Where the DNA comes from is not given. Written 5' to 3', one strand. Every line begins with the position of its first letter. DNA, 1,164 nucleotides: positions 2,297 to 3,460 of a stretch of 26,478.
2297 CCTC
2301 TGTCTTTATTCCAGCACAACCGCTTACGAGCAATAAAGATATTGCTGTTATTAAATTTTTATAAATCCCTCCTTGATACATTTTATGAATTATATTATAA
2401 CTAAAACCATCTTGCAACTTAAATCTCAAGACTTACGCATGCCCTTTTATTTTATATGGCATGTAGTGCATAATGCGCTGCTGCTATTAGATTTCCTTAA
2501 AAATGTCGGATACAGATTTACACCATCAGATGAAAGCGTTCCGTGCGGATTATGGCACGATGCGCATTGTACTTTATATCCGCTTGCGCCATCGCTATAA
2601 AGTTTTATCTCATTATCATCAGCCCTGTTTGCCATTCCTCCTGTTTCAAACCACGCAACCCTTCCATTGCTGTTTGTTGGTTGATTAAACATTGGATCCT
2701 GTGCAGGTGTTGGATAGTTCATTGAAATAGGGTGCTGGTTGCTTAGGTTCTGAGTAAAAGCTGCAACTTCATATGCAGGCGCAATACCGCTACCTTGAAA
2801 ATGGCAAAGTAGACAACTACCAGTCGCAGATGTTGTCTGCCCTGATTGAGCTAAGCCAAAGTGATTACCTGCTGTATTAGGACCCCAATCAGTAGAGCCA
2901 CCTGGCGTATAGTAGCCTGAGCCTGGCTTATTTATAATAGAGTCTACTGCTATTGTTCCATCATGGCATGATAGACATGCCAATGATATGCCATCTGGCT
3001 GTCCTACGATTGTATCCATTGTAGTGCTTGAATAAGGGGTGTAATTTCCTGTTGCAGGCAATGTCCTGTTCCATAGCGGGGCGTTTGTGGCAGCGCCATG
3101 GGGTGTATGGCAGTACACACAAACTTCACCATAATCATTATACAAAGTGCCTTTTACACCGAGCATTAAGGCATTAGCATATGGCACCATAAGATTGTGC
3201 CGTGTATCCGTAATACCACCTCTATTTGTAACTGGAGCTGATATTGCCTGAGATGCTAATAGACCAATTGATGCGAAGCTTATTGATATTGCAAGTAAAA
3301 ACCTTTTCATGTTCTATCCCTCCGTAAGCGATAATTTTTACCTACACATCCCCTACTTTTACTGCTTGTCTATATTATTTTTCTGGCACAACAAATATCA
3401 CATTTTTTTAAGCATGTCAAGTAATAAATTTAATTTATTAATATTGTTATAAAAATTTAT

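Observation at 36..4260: Tandem array of three OmcE-type nanowire cytochrome paralogs interleaved with an NHL propeller lipoprotein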

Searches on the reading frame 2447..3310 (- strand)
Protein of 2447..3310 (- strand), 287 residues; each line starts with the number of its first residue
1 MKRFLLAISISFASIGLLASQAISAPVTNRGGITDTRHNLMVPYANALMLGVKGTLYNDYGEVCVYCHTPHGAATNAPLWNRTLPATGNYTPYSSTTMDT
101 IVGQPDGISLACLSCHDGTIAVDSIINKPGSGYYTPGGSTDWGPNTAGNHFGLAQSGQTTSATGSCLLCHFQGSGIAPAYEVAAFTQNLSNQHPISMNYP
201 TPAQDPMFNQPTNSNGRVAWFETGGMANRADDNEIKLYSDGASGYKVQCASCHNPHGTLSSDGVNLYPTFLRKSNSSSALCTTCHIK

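Call 3: search_protein_families(library=pfam, proteins=[window:2447-3310:-], max_evalue=0.1)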
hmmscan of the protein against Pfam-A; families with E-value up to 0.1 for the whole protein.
window:2447-3310:- (287 aa): 6 families
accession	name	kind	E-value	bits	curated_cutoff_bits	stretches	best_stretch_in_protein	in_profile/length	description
PF09699.15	Paired_CXXCH_1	-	2.4e-09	37.2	20.6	2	248-285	8-36/41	Doubled CXXCH motif (Paired_CXXCH_1)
PF14522.11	Cytochrome_C7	-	7.7e-08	32.5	24.8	2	245-285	12-48/67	Cytochrome c7 and related cytochrome c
PF13442.11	Cytochrome_CBB3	-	1.6e-05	25.6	27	1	239-257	4-22/68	Cytochrome C oxidase, cbb3-type, subunit III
PF22113.1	Mtrc-MtrF_II-IV_dom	-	0.00016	21.7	30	1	59-173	79-166/176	Outer membrane cytochrome MtrC/MtrF-like, domains II/IV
PF14537.11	Cytochrom_c3_2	-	0.00021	22.2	25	0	246-285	57-78/79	Cytochrome c3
PF07583.16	PSCyt2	-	0.011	16.2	29.8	0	229-254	161-186/209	Protein of unknown function (DUF1549)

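Call 5: search_solved_structures(query=window:2447-3310:-, max_evalue=1, show_alignments=2)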
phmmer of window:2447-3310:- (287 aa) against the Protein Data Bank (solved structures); distinct sequences matched with E-value up to 1: 8.
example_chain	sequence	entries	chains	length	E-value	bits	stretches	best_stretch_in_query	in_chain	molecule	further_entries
7tfs_A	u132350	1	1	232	7.9e-19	71.4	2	15-132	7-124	Cytochrome c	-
9yuq_N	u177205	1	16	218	5.7e-16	62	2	20-131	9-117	Putative multiheme cytochrome c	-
9jqa_C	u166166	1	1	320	0.026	17.2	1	215-272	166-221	Fructose dehydrogenase cytochrome subunit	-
7w2j_C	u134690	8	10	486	0.061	16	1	215-272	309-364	Fructose dehydrogenase cytochrome subunit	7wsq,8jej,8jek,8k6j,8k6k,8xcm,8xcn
6r2q_A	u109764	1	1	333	0.2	14.3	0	245-265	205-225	Cystathionine beta-synthase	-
9u7x_A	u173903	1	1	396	0.31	13.7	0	181-240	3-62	Cytochrome P450 hydroxylase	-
9u7w_A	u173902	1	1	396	0.31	13.7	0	181-240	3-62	Cytochrome P450 hydroxylase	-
7di3_A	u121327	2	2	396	0.31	13.7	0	181-240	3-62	Cytochrome P450 hydroxylase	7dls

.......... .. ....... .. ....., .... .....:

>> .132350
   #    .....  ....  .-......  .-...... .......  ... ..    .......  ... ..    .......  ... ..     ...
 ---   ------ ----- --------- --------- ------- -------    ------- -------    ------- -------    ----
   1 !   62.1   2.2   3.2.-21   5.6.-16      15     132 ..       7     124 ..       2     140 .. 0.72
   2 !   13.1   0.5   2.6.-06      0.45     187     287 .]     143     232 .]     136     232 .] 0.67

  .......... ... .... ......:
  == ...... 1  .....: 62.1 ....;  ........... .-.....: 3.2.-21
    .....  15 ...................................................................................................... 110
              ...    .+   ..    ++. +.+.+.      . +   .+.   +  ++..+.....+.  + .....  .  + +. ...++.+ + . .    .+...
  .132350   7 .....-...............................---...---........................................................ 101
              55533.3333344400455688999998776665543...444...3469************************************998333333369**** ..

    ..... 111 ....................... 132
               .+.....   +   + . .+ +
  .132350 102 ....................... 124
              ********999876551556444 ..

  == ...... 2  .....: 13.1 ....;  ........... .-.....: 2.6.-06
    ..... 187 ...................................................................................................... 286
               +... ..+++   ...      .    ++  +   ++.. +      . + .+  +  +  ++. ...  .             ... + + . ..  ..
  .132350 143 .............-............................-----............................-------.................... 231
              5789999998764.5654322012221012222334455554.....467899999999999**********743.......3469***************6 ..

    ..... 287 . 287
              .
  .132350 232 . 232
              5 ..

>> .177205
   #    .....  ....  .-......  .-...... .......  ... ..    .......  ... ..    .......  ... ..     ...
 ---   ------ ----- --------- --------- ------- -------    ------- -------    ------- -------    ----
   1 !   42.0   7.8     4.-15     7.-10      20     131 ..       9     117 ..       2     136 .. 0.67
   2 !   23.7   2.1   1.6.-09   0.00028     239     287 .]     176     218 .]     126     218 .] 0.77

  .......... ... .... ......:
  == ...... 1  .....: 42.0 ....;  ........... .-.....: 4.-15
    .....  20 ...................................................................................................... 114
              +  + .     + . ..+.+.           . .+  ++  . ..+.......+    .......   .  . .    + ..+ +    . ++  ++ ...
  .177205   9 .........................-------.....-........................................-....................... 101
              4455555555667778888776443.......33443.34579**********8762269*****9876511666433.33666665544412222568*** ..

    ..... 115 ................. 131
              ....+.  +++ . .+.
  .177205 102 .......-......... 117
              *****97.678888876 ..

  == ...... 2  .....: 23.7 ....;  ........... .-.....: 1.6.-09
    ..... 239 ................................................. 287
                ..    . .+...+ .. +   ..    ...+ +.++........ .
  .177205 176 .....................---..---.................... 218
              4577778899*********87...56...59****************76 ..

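Call 17: find_related_loci(query=window:2447-3310:-, collection=genome_contigs, flank=10000)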
Query window:2447-3310:- (287 aa) in genome_contigs; peptide patterns used: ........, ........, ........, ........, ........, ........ (x = any residue, [..] = any of these).
57 stretches matched a pattern; 9 encode a relative of the query (tblastn E <= 1e-3); 9 distinct loci.
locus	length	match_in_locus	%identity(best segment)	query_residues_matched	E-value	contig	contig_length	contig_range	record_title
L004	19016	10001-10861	72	1-287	2e-133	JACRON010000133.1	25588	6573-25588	MAG: Nitrospirae bacterium isolate NC_groundwater_1962_Pr3_S-0.2um_41_9 scaffold_218327, whole genome shotgun sequence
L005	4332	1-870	72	1-287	1e-130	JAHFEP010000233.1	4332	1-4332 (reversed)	MAG: Nitrospirae bacterium isolate nzgw271 NODE_55531_length_4333_cov_5.885565, whole genome shotgun sequence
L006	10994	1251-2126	70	3-287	1e-127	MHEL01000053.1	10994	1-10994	MAG: Nitrospirae bacterium RBG_19FT_COMBO_42_15 rbg_19ft_combo_scaffold_2073, whole genome shotgun sequence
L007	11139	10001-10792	42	1-287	2e-56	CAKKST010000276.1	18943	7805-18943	Nitrospiria bacterium isolate Hainich-H51-bin250-1 genome assembly, contig: H51-bin250_1_Hain_H51_02um_R2_920_length_189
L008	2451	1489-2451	43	1-287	9e-54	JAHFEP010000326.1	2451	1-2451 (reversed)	MAG: Nitrospirae bacterium isolate nzgw271 NODE_195786_length_2452_cov_4.460746, whole genome shotgun sequence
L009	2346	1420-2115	43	31-287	2e-53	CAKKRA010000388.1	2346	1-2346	Nitrospiria bacterium isolate Hainich-H32-bin128-1 genome assembly, contig: H32-bin128_1_Hain_PNK108_H32_02um_49593_leng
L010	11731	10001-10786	40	4-287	7e-47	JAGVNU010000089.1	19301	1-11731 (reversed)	MAG: Thermodesulfovibrionia bacterium isolate DeMMO3_26 c_000000067873, whole genome shotgun sequence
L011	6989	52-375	62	181-287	5e-37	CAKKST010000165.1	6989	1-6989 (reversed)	Nitrospiria bacterium isolate Hainich-H51-bin250-1 genome assembly, contig: H51-bin250_1_Hain_H51_02um_R2_5933_length_69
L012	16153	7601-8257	43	52-287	6e-49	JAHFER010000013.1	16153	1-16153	MAG: Nitrospirae bacterium isolate nzgw273 NODE_6984_length_16154_cov_4.250172, whole genome shotgun sequence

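Call 18: search_protein_families(library=ncbifam, proteins=[window:2447-3310:-], max_evalue=0.01)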
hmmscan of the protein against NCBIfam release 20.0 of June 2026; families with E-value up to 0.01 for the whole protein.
window:2447-3310:- (287 aa): 6 families
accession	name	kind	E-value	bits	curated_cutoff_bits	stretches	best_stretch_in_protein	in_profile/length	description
TIGR03508.1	decahem_SO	subfamily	2e-07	30.8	192.2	1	245-286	142-175/258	DmsE family decaheme c-type cytochrome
TIGR01905.1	paired_CXXCH_1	subfamily_domain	1.8e-06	27.8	25.2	0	63-77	8-22/41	doubled CXXCH domain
TIGR03806.1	chp_HNE_0200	subfamily_domain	2.3e-05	23.8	313.3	1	231-278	202-248/314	SO2930 family diheme c-type cytochrome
TIGR03153.1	cytochr_NrfH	equivalog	5.4e-05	23.3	134.2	0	63-119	54-112/138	cytochrome c nitrite reductase small subunit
NF041028.1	decahem_GSU2203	exception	0.00042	19.6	325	1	246-286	174-208/317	GSU2203 family decaheme c-type cytochrome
NF033196.2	c_type_nonphoto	exception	0.004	17.3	70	0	229-255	65-93/98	c-type cytochrome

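Call 21: search_protein_families(library=pfam, proteins=[L004:9027-9845:+, L004:10868-11920:+, L004:12209-13000:+, L004:13260-14816:+, L004:14883-15887:+, L004:15862-16728:+, L004:16905-17741:+, L004:17814-18803:+], max_evalue=0.01)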
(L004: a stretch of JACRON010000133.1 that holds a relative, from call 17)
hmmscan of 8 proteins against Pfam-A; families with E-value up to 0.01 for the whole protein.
L004:9027-9845:+ (272 aa): 4 families
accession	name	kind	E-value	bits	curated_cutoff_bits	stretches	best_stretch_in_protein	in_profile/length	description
PF09699.15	Paired_CXXCH_1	-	1e-11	44.7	20.6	1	234-270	8-36/41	Doubled CXXCH motif (Paired_CXXCH_1)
PF14522.11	Cytochrome_C7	-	4.7e-10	39.6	24.8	2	124-173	13-51/67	Cytochrome c7 and related cytochrome c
PF22113.1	Mtrc-MtrF_II-IV_dom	-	1.6e-06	28.2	30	1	66-174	72-167/176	Outer membrane cytochrome MtrC/MtrF-like, domains II/IV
PF14537.11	Cytochrom_c3_2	-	0.00068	20.5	25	0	229-270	54-78/79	Cytochrome c3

L004:10868-11920:+ (350 aa): 9 families
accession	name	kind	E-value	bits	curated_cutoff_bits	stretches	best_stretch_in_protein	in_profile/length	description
PF01436.27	NHL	-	6.1e-32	108.5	20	3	120-147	1-28/28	NHL repeat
PF17170.10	DUF5128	-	3e-17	63.2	22.9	2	176-246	54-126/321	6-bladed beta-propeller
PF08450.18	SGL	-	3.5e-12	46.9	26.3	1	222-292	145-217/246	SMP-30/Gluconolactonase/LRE-like region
PF06739.17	SBBP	-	5e-12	46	20.5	1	112-137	6-29/38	Beta-propeller repeat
PF25021.1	TEN_NHL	-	1.8e-11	44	27.1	1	256-290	139-171/357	Teneurin NHL domain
PF01731.26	Arylesterase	-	4.9e-08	33.5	21.3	0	93-151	32-85/86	Arylesterase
PF06977.17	SdiA-regulated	-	0.00012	21.8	21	0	168-276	123-240/249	SdiA-regulated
PF24684.1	Vgb_lyase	-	0.0022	17.3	50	1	76-294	13-216/290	Virginiamycin B lyase family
PF07494.17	Reg_prop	-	0.004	17.6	20.4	0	81-93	10-22/24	Two component regulator propeller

L004:12209-13000:+ (263 aa): 4 families
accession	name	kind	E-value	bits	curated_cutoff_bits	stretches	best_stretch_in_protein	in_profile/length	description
PF09699.15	Paired_CXXCH_1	-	2.9e-10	40.1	20.6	1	215-226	8-19/41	Doubled CXXCH motif (Paired_CXXCH_1)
PF14522.11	Cytochrome_C7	-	8.4e-05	22.8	24.8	0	207-261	35-66/67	Cytochrome c7 and related cytochrome c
PF22113.1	Mtrc-MtrF_II-IV_dom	-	0.00012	22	30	0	41-114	72-134/176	Outer membrane cytochrome MtrC/MtrF-like, domains II/IV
PF13442.11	Cytochrome_CBB3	-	0.0019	19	27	0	212-230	10-28/68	Cytochrome C oxidase, cbb3-type, subunit III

L004:13260-14816:+ (518 aa): 11 families
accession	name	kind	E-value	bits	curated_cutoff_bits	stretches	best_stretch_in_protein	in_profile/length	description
PF04932.20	Wzy_C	-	1.3e-23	83.9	31.7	1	100-273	3-149/149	O-Antigen ligase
PF07719.23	TPR_2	-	1.7e-14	53.1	27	1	420-452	2-34/34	Tetratricopeptide repeat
PF13181.12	TPR_8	-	7.5e-11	41.7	25.7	2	487-514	2-29/34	Tetratricopeptide repeat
PF00515.34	TPR_1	-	1.5e-08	34.5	27.8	1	456-484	5-33/34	Tetratricopeptide repeat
PF13414.12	TPR_11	-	4e-07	30.1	26.8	0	459-500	1-42/42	TPR repeat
PF13424.12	TPR_12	-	2.1e-06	28.3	30.1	1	456-514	7-73/77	Tetratricopeptide repeat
PF14559.12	TPR_19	-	2e-05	25.3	25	0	465-514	4-53/68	Tetratricopeptide repeat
PF13432.12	TPR_16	-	4e-05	24.4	32.7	1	394-451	6-63/65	Tetratricopeptide repeat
PF13428.12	TPR_14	-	0.001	20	23.5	0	460-494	9-43/44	Tetratricopeptide repeat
PF13174.12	TPR_6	-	0.0017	19.3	26.3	0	456-478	4-26/33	Tetratricopeptide repeat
PF13431.12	TPR_17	-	0.0093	16.6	24.4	0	475-506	2-33/34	Tetratricopeptide repeat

L004:14883-15887:+ (334 aa): 6 families
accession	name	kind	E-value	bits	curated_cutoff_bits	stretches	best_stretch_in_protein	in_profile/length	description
PF13616.12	Rotamase_3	-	4.6e-25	88.9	22.5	1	174-284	10-116/116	PPIC-type PPIASE domain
PF00639.27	Rotamase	-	4.8e-23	82.4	21.7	1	189-281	2-96/97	PPIC-type PPIASE domain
PF13145.12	Rotamase_2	-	5e-17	63.3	27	1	163-296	2-121/121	PPIC-type PPIASE domain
PF13624.11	SurA_N_3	-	1.4e-15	57.9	27.2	1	30-151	33-161/162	SurA-like N-terminal domain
PF13623.11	SurA_N_2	-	5.3e-11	43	28.5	1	11-126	18-138/145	SurA-like N-terminal domain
PF09312.16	SurA_N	-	1.6e-08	35.2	30.8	1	38-152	4-118/118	SurA N-terminal domain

L004:15862-16728:+ (288 aa): 0 families

L004:16905-17741:+ (278 aa): 1 family
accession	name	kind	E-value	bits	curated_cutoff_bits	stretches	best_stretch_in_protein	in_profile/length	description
PF13505.12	OMP_b-brl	-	0.0095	16.5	28.7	0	8-93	95-174/175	Outer membrane protein beta-barrel domain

L004:17814-18803:+ (329 aa): 11 families
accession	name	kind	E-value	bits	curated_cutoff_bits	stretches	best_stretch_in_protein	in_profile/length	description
PF01436.27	NHL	-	1.2e-35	120.2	20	3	298-323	3-28/28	NHL repeat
PF08450.18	SGL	-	3.3e-17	63.4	26.3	2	165-246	136-219/246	SMP-30/Gluconolactonase/LRE-like region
PF17170.10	DUF5128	-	7.8e-15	55.3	22.9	2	222-285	54-118/321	6-bladed beta-propeller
PF06739.17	SBBP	-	2.5e-12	47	20.5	1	212-227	14-29/38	Beta-propeller repeat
PF25021.1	TEN_NHL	-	2.9e-11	43.4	27.1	0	256-276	140-160/357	Teneurin NHL domain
PF01731.26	Arylesterase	-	9.4e-09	35.8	21.3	0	163-189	54-80/86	Arylesterase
PF22701.2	Mala_s_1-like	-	1.5e-05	25.3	27.5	1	82-228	49-194/195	Mal s 1 allergenic protein-like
PF24684.1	Vgb_lyase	-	0.00069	19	50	1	76-281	98-288/290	Virginiamycin B lyase family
PF07494.17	Reg_prop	-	0.00098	19.5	20.4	0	211-227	5-21/24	Two component regulator propeller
PF10282.15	Lactonase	-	0.0012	18.6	21.7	1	167-239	248-320/344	Lactonase, 7-bladed beta-propeller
PF05787.19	PhoX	-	0.0027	17.4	24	0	190-228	406-446/515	Alkaline phosphatase PhoX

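Call 22: search_protein_families(library=pfam, proteins=[L006:3593-4390:+, L006:4512-6362:+, L006:6386-7465:+, L006:7440-9278:+, L006:9294-10370:+, L006:10389-10994:+, L006:596-1099:+], max_evalue=0.01)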
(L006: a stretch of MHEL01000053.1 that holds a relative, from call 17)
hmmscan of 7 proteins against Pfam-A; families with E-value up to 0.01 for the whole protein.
L006:3593-4390:+ (265 aa): 4 families
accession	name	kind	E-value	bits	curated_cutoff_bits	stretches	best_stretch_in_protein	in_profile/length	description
PF09699.15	Paired_CXXCH_1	-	1.2e-10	41.3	20.6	1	217-228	8-19/41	Doubled CXXCH motif (Paired_CXXCH_1)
PF22113.1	Mtrc-MtrF_II-IV_dom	-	7.4e-07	29.3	30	1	18-113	50-134/176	Outer membrane cytochrome MtrC/MtrF-like, domains II/IV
PF14522.11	Cytochrome_C7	-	0.00011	22.4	24.8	0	216-263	14-48/67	Cytochrome c7 and related cytochrome c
PF02335.20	Cytochrom_C552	-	0.00087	18.8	24.1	0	215-264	125-176/438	Cytochrome c552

L006:4512-6362:+ (616 aa): 9 families
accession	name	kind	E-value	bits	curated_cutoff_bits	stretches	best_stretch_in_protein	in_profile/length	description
PF04932.20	Wzy_C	-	1.9e-22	80.1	31.7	1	210-370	2-149/149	O-Antigen ligase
PF00515.34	TPR_1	-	5.5e-11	42.2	27.8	1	554-582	5-33/34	Tetratricopeptide repeat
PF07719.23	TPR_2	-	2.6e-10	40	27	1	518-550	2-34/34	Tetratricopeptide repeat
PF13181.12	TPR_8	-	1e-07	32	25.7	0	585-610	2-27/34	Tetratricopeptide repeat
PF13424.12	TPR_12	-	4.3e-07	30.5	30.1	2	554-611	7-72/77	Tetratricopeptide repeat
PF13432.12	TPR_16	-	7.2e-05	23.6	32.7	1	509-549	27-63/65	Tetratricopeptide repeat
PF13414.12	TPR_11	-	0.00043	20.3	26.8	0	528-564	5-42/42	TPR repeat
PF13174.12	TPR_6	-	0.0021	19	26.3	0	554-576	4-26/33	Tetratricopeptide repeat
PF11846.14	Wzy_C_2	-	0.0053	17.2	28.5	1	402-578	6-174/191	Virulence factor membrane-bound polymerase, C-terminal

L006:6386-7465:+ (359 aa): 6 families
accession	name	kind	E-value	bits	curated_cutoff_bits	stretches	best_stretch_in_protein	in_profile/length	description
PF13616.12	Rotamase_3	-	1.3e-27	97.1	22.5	1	199-309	6-116/116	PPIC-type PPIASE domain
PF00639.27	Rotamase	-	3.8e-26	92.3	21.7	1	213-306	1-96/97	PPIC-type PPIASE domain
PF13145.12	Rotamase_2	-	5.9e-18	66.3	27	1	188-321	2-121/121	PPIC-type PPIASE domain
PF13624.11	SurA_N_3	-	1.3e-14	54.8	27.2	1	55-176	34-161/162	SurA-like N-terminal domain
PF13623.11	SurA_N_2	-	1.8e-12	47.7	28.5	1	57-151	36-138/145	SurA-like N-terminal domain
PF09312.16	SurA_N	-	1.3e-10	41.9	30.8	1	62-176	3-117/118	SurA N-terminal domain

L006:7440-9278:+ (612 aa): 0 families

L006:9294-10370:+ (358 aa): 10 families
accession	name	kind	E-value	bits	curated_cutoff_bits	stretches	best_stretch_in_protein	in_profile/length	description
PF01436.27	NHL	-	1e-33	114.1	20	3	325-350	3-28/28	NHL repeat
PF08450.18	SGL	-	3.3e-18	66.6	26.3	2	184-265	136-219/246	SMP-30/Gluconolactonase/LRE-like region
PF17170.10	DUF5128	-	2.4e-16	60.3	22.9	2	240-305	53-119/321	6-bladed beta-propeller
PF06739.17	SBBP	-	4.4e-11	43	20.5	1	231-246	14-29/38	Beta-propeller repeat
PF25021.1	TEN_NHL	-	2.1e-10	40.5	27.1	0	275-307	140-170/357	Teneurin NHL domain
PF01731.26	Arylesterase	-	1.1e-09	38.7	21.3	0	138-167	53-83/86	Arylesterase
PF22701.2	Mala_s_1-like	-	0.0002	21.6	27.5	1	101-247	49-194/195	Mal s 1 allergenic protein-like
PF24684.1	Vgb_lyase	-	0.00021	20.7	50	1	94-299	97-287/290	Virginiamycin B lyase family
PF07494.17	Reg_prop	-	0.0019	18.6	20.4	0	230-246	5-21/24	Two component regulator propeller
PF16288.11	DUF4934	-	0.0026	18.3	27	0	248-309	40-100/102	Domain of unknown function (DUF4934)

L006:10389-10994:+ (202 aa): 1 family
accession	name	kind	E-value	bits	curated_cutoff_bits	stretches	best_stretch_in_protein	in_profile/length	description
PF09699.15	Paired_CXXCH_1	-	1.4e-05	25.1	20.6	0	57-75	3-21/41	Doubled CXXCH motif (Paired_CXXCH_1)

L006:596-1099:+ (167 aa): 6 families
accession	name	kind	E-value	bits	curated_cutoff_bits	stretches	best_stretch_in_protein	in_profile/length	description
PF14522.11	Cytochrome_C7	-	9.6e-10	38.6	24.8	2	19-69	13-52/67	Cytochrome c7 and related cytochrome c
PF09699.15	Paired_CXXCH_1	-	1e-09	38.4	20.6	1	129-165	8-36/41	Doubled CXXCH motif (Paired_CXXCH_1)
PF22113.1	Mtrc-MtrF_II-IV_dom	-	2.6e-05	24.2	30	1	21-69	122-167/176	Outer membrane cytochrome MtrC/MtrF-like, domains II/IV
PF14537.11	Cytochrom_c3_2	-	0.00083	20.2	25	0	20-66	27-65/79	Cytochrome c3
PF05495.17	zf-CHY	-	0.0024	18.7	31.3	0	129-165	20-49/68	CHY zinc finger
PF00034.26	Cytochrom_C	-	0.0051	18.5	21.3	0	59-79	10-35/90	Cytochrome c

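Call 26: find_homologous_proteins(query=window:2447-3310:-, max_evalue=0.00001)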
Query window:2447-3310:- (287 aa): 2483 proteins with E <= 0.00001 among 3488 candidates; the best 120 are listed.
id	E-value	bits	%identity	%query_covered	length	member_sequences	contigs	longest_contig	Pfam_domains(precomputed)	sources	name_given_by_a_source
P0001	4.1e-194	662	100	100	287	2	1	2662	PF09699.16,PF13442.12,PF14522.12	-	-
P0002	3.1e-132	459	75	100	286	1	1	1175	PF09699.16,PF13442.12,PF14522.12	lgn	-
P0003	2.8e-127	442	72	100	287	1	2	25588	PF09699.16,PF14522.12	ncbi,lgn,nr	ncbi:MAG: hypothetical protein HZC10_05450 [Nitrospirae bacterium]|nr:hypothetical protein [Nitrospi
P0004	6.0e-124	431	72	100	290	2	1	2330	PF09699.16,PF13442.12,PF14522.12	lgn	-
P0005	2.4e-122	426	73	94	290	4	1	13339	PF09699.16,PF14522.12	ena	-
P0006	1.8e-119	417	70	94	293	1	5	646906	PF09699.16,PF14522.12,PF22113.2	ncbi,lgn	-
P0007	3.1e-118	413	70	95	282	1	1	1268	PF09699.16,PF14522.12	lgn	-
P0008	3.5e-117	409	69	100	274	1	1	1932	PF09699.16,PF14522.12,PF22113.2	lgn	-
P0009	5.0e-116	405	70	94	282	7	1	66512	PF09699.16,PF14522.12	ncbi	ncbi:MAG: cytochrome c3 family protein [Nitrospirota bacterium]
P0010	1.1e-115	404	68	100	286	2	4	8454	PF09699.16,PF14522.12,PF22113.2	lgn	-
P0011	4.4e-115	402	70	94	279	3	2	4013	PF09699.16,PF14522.12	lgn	-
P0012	1.7e-114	400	69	94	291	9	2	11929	PF09699.16,PF14522.12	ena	-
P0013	2.3e-113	397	70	94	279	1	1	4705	PF09699.16,PF14522.12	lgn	-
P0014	1.7e-112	394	67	93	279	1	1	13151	PF09699.16,PF14522.12,PF22113.2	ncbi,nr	ncbi:MAG: hypothetical protein HZA06_05505 [Nitrospirae bacterium]|nr:hypothetical protein [Nitrospi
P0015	2.6e-109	383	66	97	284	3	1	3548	PF09699.16,PF13442.12,PF14522.12,PF22113.2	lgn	-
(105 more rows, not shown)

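Call 32: search_protein_families(library=pfam, proteins=[L006:7440-9278:+, L012:10545-12368:+], max_evalue=0.001)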
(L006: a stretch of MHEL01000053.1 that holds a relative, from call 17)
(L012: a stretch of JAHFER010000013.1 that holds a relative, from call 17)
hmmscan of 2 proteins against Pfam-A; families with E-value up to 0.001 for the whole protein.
L006:7440-9278:+ (612 aa): 0 families

L012:10545-12368:+ (607 aa): 0 families

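Call 52: predict_structure(alignment_id=A1)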
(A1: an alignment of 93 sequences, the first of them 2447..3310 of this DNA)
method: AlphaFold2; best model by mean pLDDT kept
length: 287 residues; sequences in the alignment: 93
mean_pLDDT: 56.1   pTM: 0.40
mean pLDDT of the five models: 56.1, 54.7, 54.5, 54.2, 51.7
residues with pLDDT >= 90: 12; 70-90: 73; 50-70: 61; < 50: 141
segments of 3 or more residues with pLDDT < 50: 20-48, 57-136, 256-259, 265-287
pLDDT, mean of each block of 10 residues (from residue 1): 87 73 40 39 47 49 34 32 38 39 37 29 33 44 55 64 71 78 59 68 82 91 79 82 79 52 50 46 47
secondary structure, 60 per line:
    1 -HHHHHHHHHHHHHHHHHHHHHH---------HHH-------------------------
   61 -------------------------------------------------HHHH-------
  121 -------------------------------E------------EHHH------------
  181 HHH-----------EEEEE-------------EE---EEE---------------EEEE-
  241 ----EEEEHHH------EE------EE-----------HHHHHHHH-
elements in order: H2-23 H110-113 E195-199 E218-220 E236-239 E245-248 H279-286
